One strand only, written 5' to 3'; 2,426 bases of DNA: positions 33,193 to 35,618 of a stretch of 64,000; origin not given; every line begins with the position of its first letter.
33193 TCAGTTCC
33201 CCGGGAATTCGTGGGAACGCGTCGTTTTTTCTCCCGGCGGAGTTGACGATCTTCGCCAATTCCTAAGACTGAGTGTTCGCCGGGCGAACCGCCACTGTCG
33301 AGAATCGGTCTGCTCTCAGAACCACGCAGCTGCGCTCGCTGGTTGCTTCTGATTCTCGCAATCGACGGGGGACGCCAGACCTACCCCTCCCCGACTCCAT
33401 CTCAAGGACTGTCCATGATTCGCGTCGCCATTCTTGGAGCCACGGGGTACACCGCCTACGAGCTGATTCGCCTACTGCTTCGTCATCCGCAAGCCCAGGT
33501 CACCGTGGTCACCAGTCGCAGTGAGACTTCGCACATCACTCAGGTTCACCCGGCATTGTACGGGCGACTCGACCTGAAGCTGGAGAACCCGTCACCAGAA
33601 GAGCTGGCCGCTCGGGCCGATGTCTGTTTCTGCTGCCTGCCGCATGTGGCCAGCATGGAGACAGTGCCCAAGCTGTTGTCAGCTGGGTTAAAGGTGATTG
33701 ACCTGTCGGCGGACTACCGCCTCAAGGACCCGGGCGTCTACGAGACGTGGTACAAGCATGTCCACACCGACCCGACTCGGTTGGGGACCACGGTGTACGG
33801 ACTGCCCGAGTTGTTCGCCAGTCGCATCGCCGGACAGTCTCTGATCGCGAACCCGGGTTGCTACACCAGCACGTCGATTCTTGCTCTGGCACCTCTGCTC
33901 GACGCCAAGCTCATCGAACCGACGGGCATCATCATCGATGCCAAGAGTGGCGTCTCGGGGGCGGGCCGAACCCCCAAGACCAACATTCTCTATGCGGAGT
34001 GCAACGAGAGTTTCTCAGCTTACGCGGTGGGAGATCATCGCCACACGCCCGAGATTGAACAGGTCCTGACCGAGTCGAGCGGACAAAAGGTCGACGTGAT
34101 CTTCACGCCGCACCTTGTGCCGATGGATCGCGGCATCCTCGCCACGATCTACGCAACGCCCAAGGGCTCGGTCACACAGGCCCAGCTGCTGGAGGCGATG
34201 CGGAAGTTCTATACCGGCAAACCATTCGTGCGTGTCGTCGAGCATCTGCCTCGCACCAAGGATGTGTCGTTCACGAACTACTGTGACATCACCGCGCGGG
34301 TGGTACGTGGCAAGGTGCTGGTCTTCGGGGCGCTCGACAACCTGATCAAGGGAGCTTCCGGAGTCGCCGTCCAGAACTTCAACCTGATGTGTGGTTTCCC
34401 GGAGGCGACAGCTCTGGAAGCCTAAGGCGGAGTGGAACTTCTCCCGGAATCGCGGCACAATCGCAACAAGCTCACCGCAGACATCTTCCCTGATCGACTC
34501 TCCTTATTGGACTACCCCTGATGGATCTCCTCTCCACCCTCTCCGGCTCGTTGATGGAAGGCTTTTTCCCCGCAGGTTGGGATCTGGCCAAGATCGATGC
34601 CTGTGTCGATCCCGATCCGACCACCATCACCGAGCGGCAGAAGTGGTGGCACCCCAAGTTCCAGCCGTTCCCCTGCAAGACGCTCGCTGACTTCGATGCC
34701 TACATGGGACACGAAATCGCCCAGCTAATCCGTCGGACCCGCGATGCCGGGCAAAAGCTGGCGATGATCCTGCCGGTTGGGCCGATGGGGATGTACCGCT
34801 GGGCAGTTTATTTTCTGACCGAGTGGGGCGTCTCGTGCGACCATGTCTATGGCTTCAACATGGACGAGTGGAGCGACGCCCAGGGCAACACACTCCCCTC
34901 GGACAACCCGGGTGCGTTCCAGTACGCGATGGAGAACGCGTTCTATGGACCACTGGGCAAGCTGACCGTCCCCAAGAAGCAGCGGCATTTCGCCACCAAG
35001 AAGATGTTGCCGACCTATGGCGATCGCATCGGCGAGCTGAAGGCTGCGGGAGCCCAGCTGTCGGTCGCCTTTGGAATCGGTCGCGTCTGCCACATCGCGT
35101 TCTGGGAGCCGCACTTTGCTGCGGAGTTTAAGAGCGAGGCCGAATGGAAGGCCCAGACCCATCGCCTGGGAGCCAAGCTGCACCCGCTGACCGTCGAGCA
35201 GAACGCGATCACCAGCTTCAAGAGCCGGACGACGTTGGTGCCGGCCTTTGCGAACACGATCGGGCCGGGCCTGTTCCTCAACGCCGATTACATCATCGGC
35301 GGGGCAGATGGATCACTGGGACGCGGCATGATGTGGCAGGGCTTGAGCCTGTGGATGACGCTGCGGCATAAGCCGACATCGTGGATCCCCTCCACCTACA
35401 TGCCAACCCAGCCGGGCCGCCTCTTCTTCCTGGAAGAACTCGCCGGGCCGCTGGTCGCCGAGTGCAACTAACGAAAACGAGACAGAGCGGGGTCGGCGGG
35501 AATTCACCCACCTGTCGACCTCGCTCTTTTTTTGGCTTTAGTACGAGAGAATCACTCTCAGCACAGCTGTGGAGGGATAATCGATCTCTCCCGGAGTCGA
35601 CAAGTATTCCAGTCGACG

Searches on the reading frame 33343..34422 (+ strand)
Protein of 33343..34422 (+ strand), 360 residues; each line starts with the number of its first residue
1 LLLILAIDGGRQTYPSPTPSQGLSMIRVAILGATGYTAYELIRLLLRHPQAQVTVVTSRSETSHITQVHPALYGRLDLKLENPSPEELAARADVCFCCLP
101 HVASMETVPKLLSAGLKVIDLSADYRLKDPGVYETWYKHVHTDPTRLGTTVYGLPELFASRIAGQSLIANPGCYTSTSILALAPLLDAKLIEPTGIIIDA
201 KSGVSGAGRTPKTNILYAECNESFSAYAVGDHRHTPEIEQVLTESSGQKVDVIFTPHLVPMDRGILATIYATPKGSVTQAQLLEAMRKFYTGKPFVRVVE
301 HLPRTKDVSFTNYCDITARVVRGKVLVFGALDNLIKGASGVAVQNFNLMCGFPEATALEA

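Call 6: search_protein_families(library=pfam, proteins=[window:33343-34422:+], max_evalue=1)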
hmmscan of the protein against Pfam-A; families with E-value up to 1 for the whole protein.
window:33343-34422:+ (360 aa): 8 families
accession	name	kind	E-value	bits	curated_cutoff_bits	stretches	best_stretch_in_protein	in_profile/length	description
PF22698.1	Semialdhyde_dhC_1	-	8e-58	195.4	27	1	173-333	1-165/165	Semialdehyde dehydrogenase, dimerisation domain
PF01118.30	Semialdhyde_dh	-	1.3e-30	106.7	26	1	27-163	1-119/121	Semialdehyde dehydrogenase, NAD binding domain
PF02774.23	Semialdhyde_dhC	-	3.9e-22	79.7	26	1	182-336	1-184/184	Semialdehyde dehydrogenase, dimerisation domain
PF03807.23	F420_oxidored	-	0.001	20.1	21.6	1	27-123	1-93/94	NADP oxidoreductase coenzyme F420-dependent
PF03435.24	Sacchrp_dh_NADP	-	0.0078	17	25.1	1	28-123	1-100/129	Saccharopine dehydrogenase NADP binding domain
PF01113.26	DapB_N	-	0.039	14.5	25.6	1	26-94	1-70/124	Dihydrodipicolinate reductase, N-terminus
PF01408.29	GFO_IDH_MocA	-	0.084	14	24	1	26-119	1-90/120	Oxidoreductase family, NAD-binding Rossmann fold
PF01370.27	Epimerase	-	0.14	12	20.9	1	29-71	2-43/240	NAD dependent epimerase/dehydratase family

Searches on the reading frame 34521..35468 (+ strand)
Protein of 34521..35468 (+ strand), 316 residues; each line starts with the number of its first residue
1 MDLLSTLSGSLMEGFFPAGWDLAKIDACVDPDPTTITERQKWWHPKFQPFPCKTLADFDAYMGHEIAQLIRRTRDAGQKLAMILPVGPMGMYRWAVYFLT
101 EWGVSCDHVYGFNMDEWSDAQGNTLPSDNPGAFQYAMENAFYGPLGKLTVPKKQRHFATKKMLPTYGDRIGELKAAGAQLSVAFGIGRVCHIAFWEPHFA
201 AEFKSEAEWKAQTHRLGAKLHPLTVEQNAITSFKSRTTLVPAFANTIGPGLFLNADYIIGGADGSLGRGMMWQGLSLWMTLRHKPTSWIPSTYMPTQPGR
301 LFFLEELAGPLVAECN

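Call 6: search_protein_families(library=pfam, proteins=[window:34521-35468:+], max_evalue=1)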
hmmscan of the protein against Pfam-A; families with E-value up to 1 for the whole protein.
window:34521-35468:+ (316 aa): 0 families

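Call 9: search_protein_families(library=ncbifam, proteins=[window:34521-35468:+], max_evalue=1)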
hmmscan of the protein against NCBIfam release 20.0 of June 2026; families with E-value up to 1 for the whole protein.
window:34521-35468:+ (316 aa): 5 families
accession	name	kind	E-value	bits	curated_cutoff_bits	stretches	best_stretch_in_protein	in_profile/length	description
TIGR00502.1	nagB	equivalog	5.8e-08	32.4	236.9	1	53-259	7-200/259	glucosamine-6-phosphate deaminase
NF001684.0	PRK00443.1-4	subfamily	6e-06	26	326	1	60-213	14-158/260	glucosamine-6-phosphate deaminase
NF002557.0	PRK02122.1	subfamily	7.9e-06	24.2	384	1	58-259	40-228/653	glucosamine-6-phosphate deaminase-like protein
NF001685.0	PRK00443.1-5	equivalog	9.6e-05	21.8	513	1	80-258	35-199/266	glucosamine-6-phosphate deaminase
NF007291.0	PRK09762.1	equivalog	0.14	11.7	271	1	86-199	41-148/236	galactosamine-6-phosphate isomerase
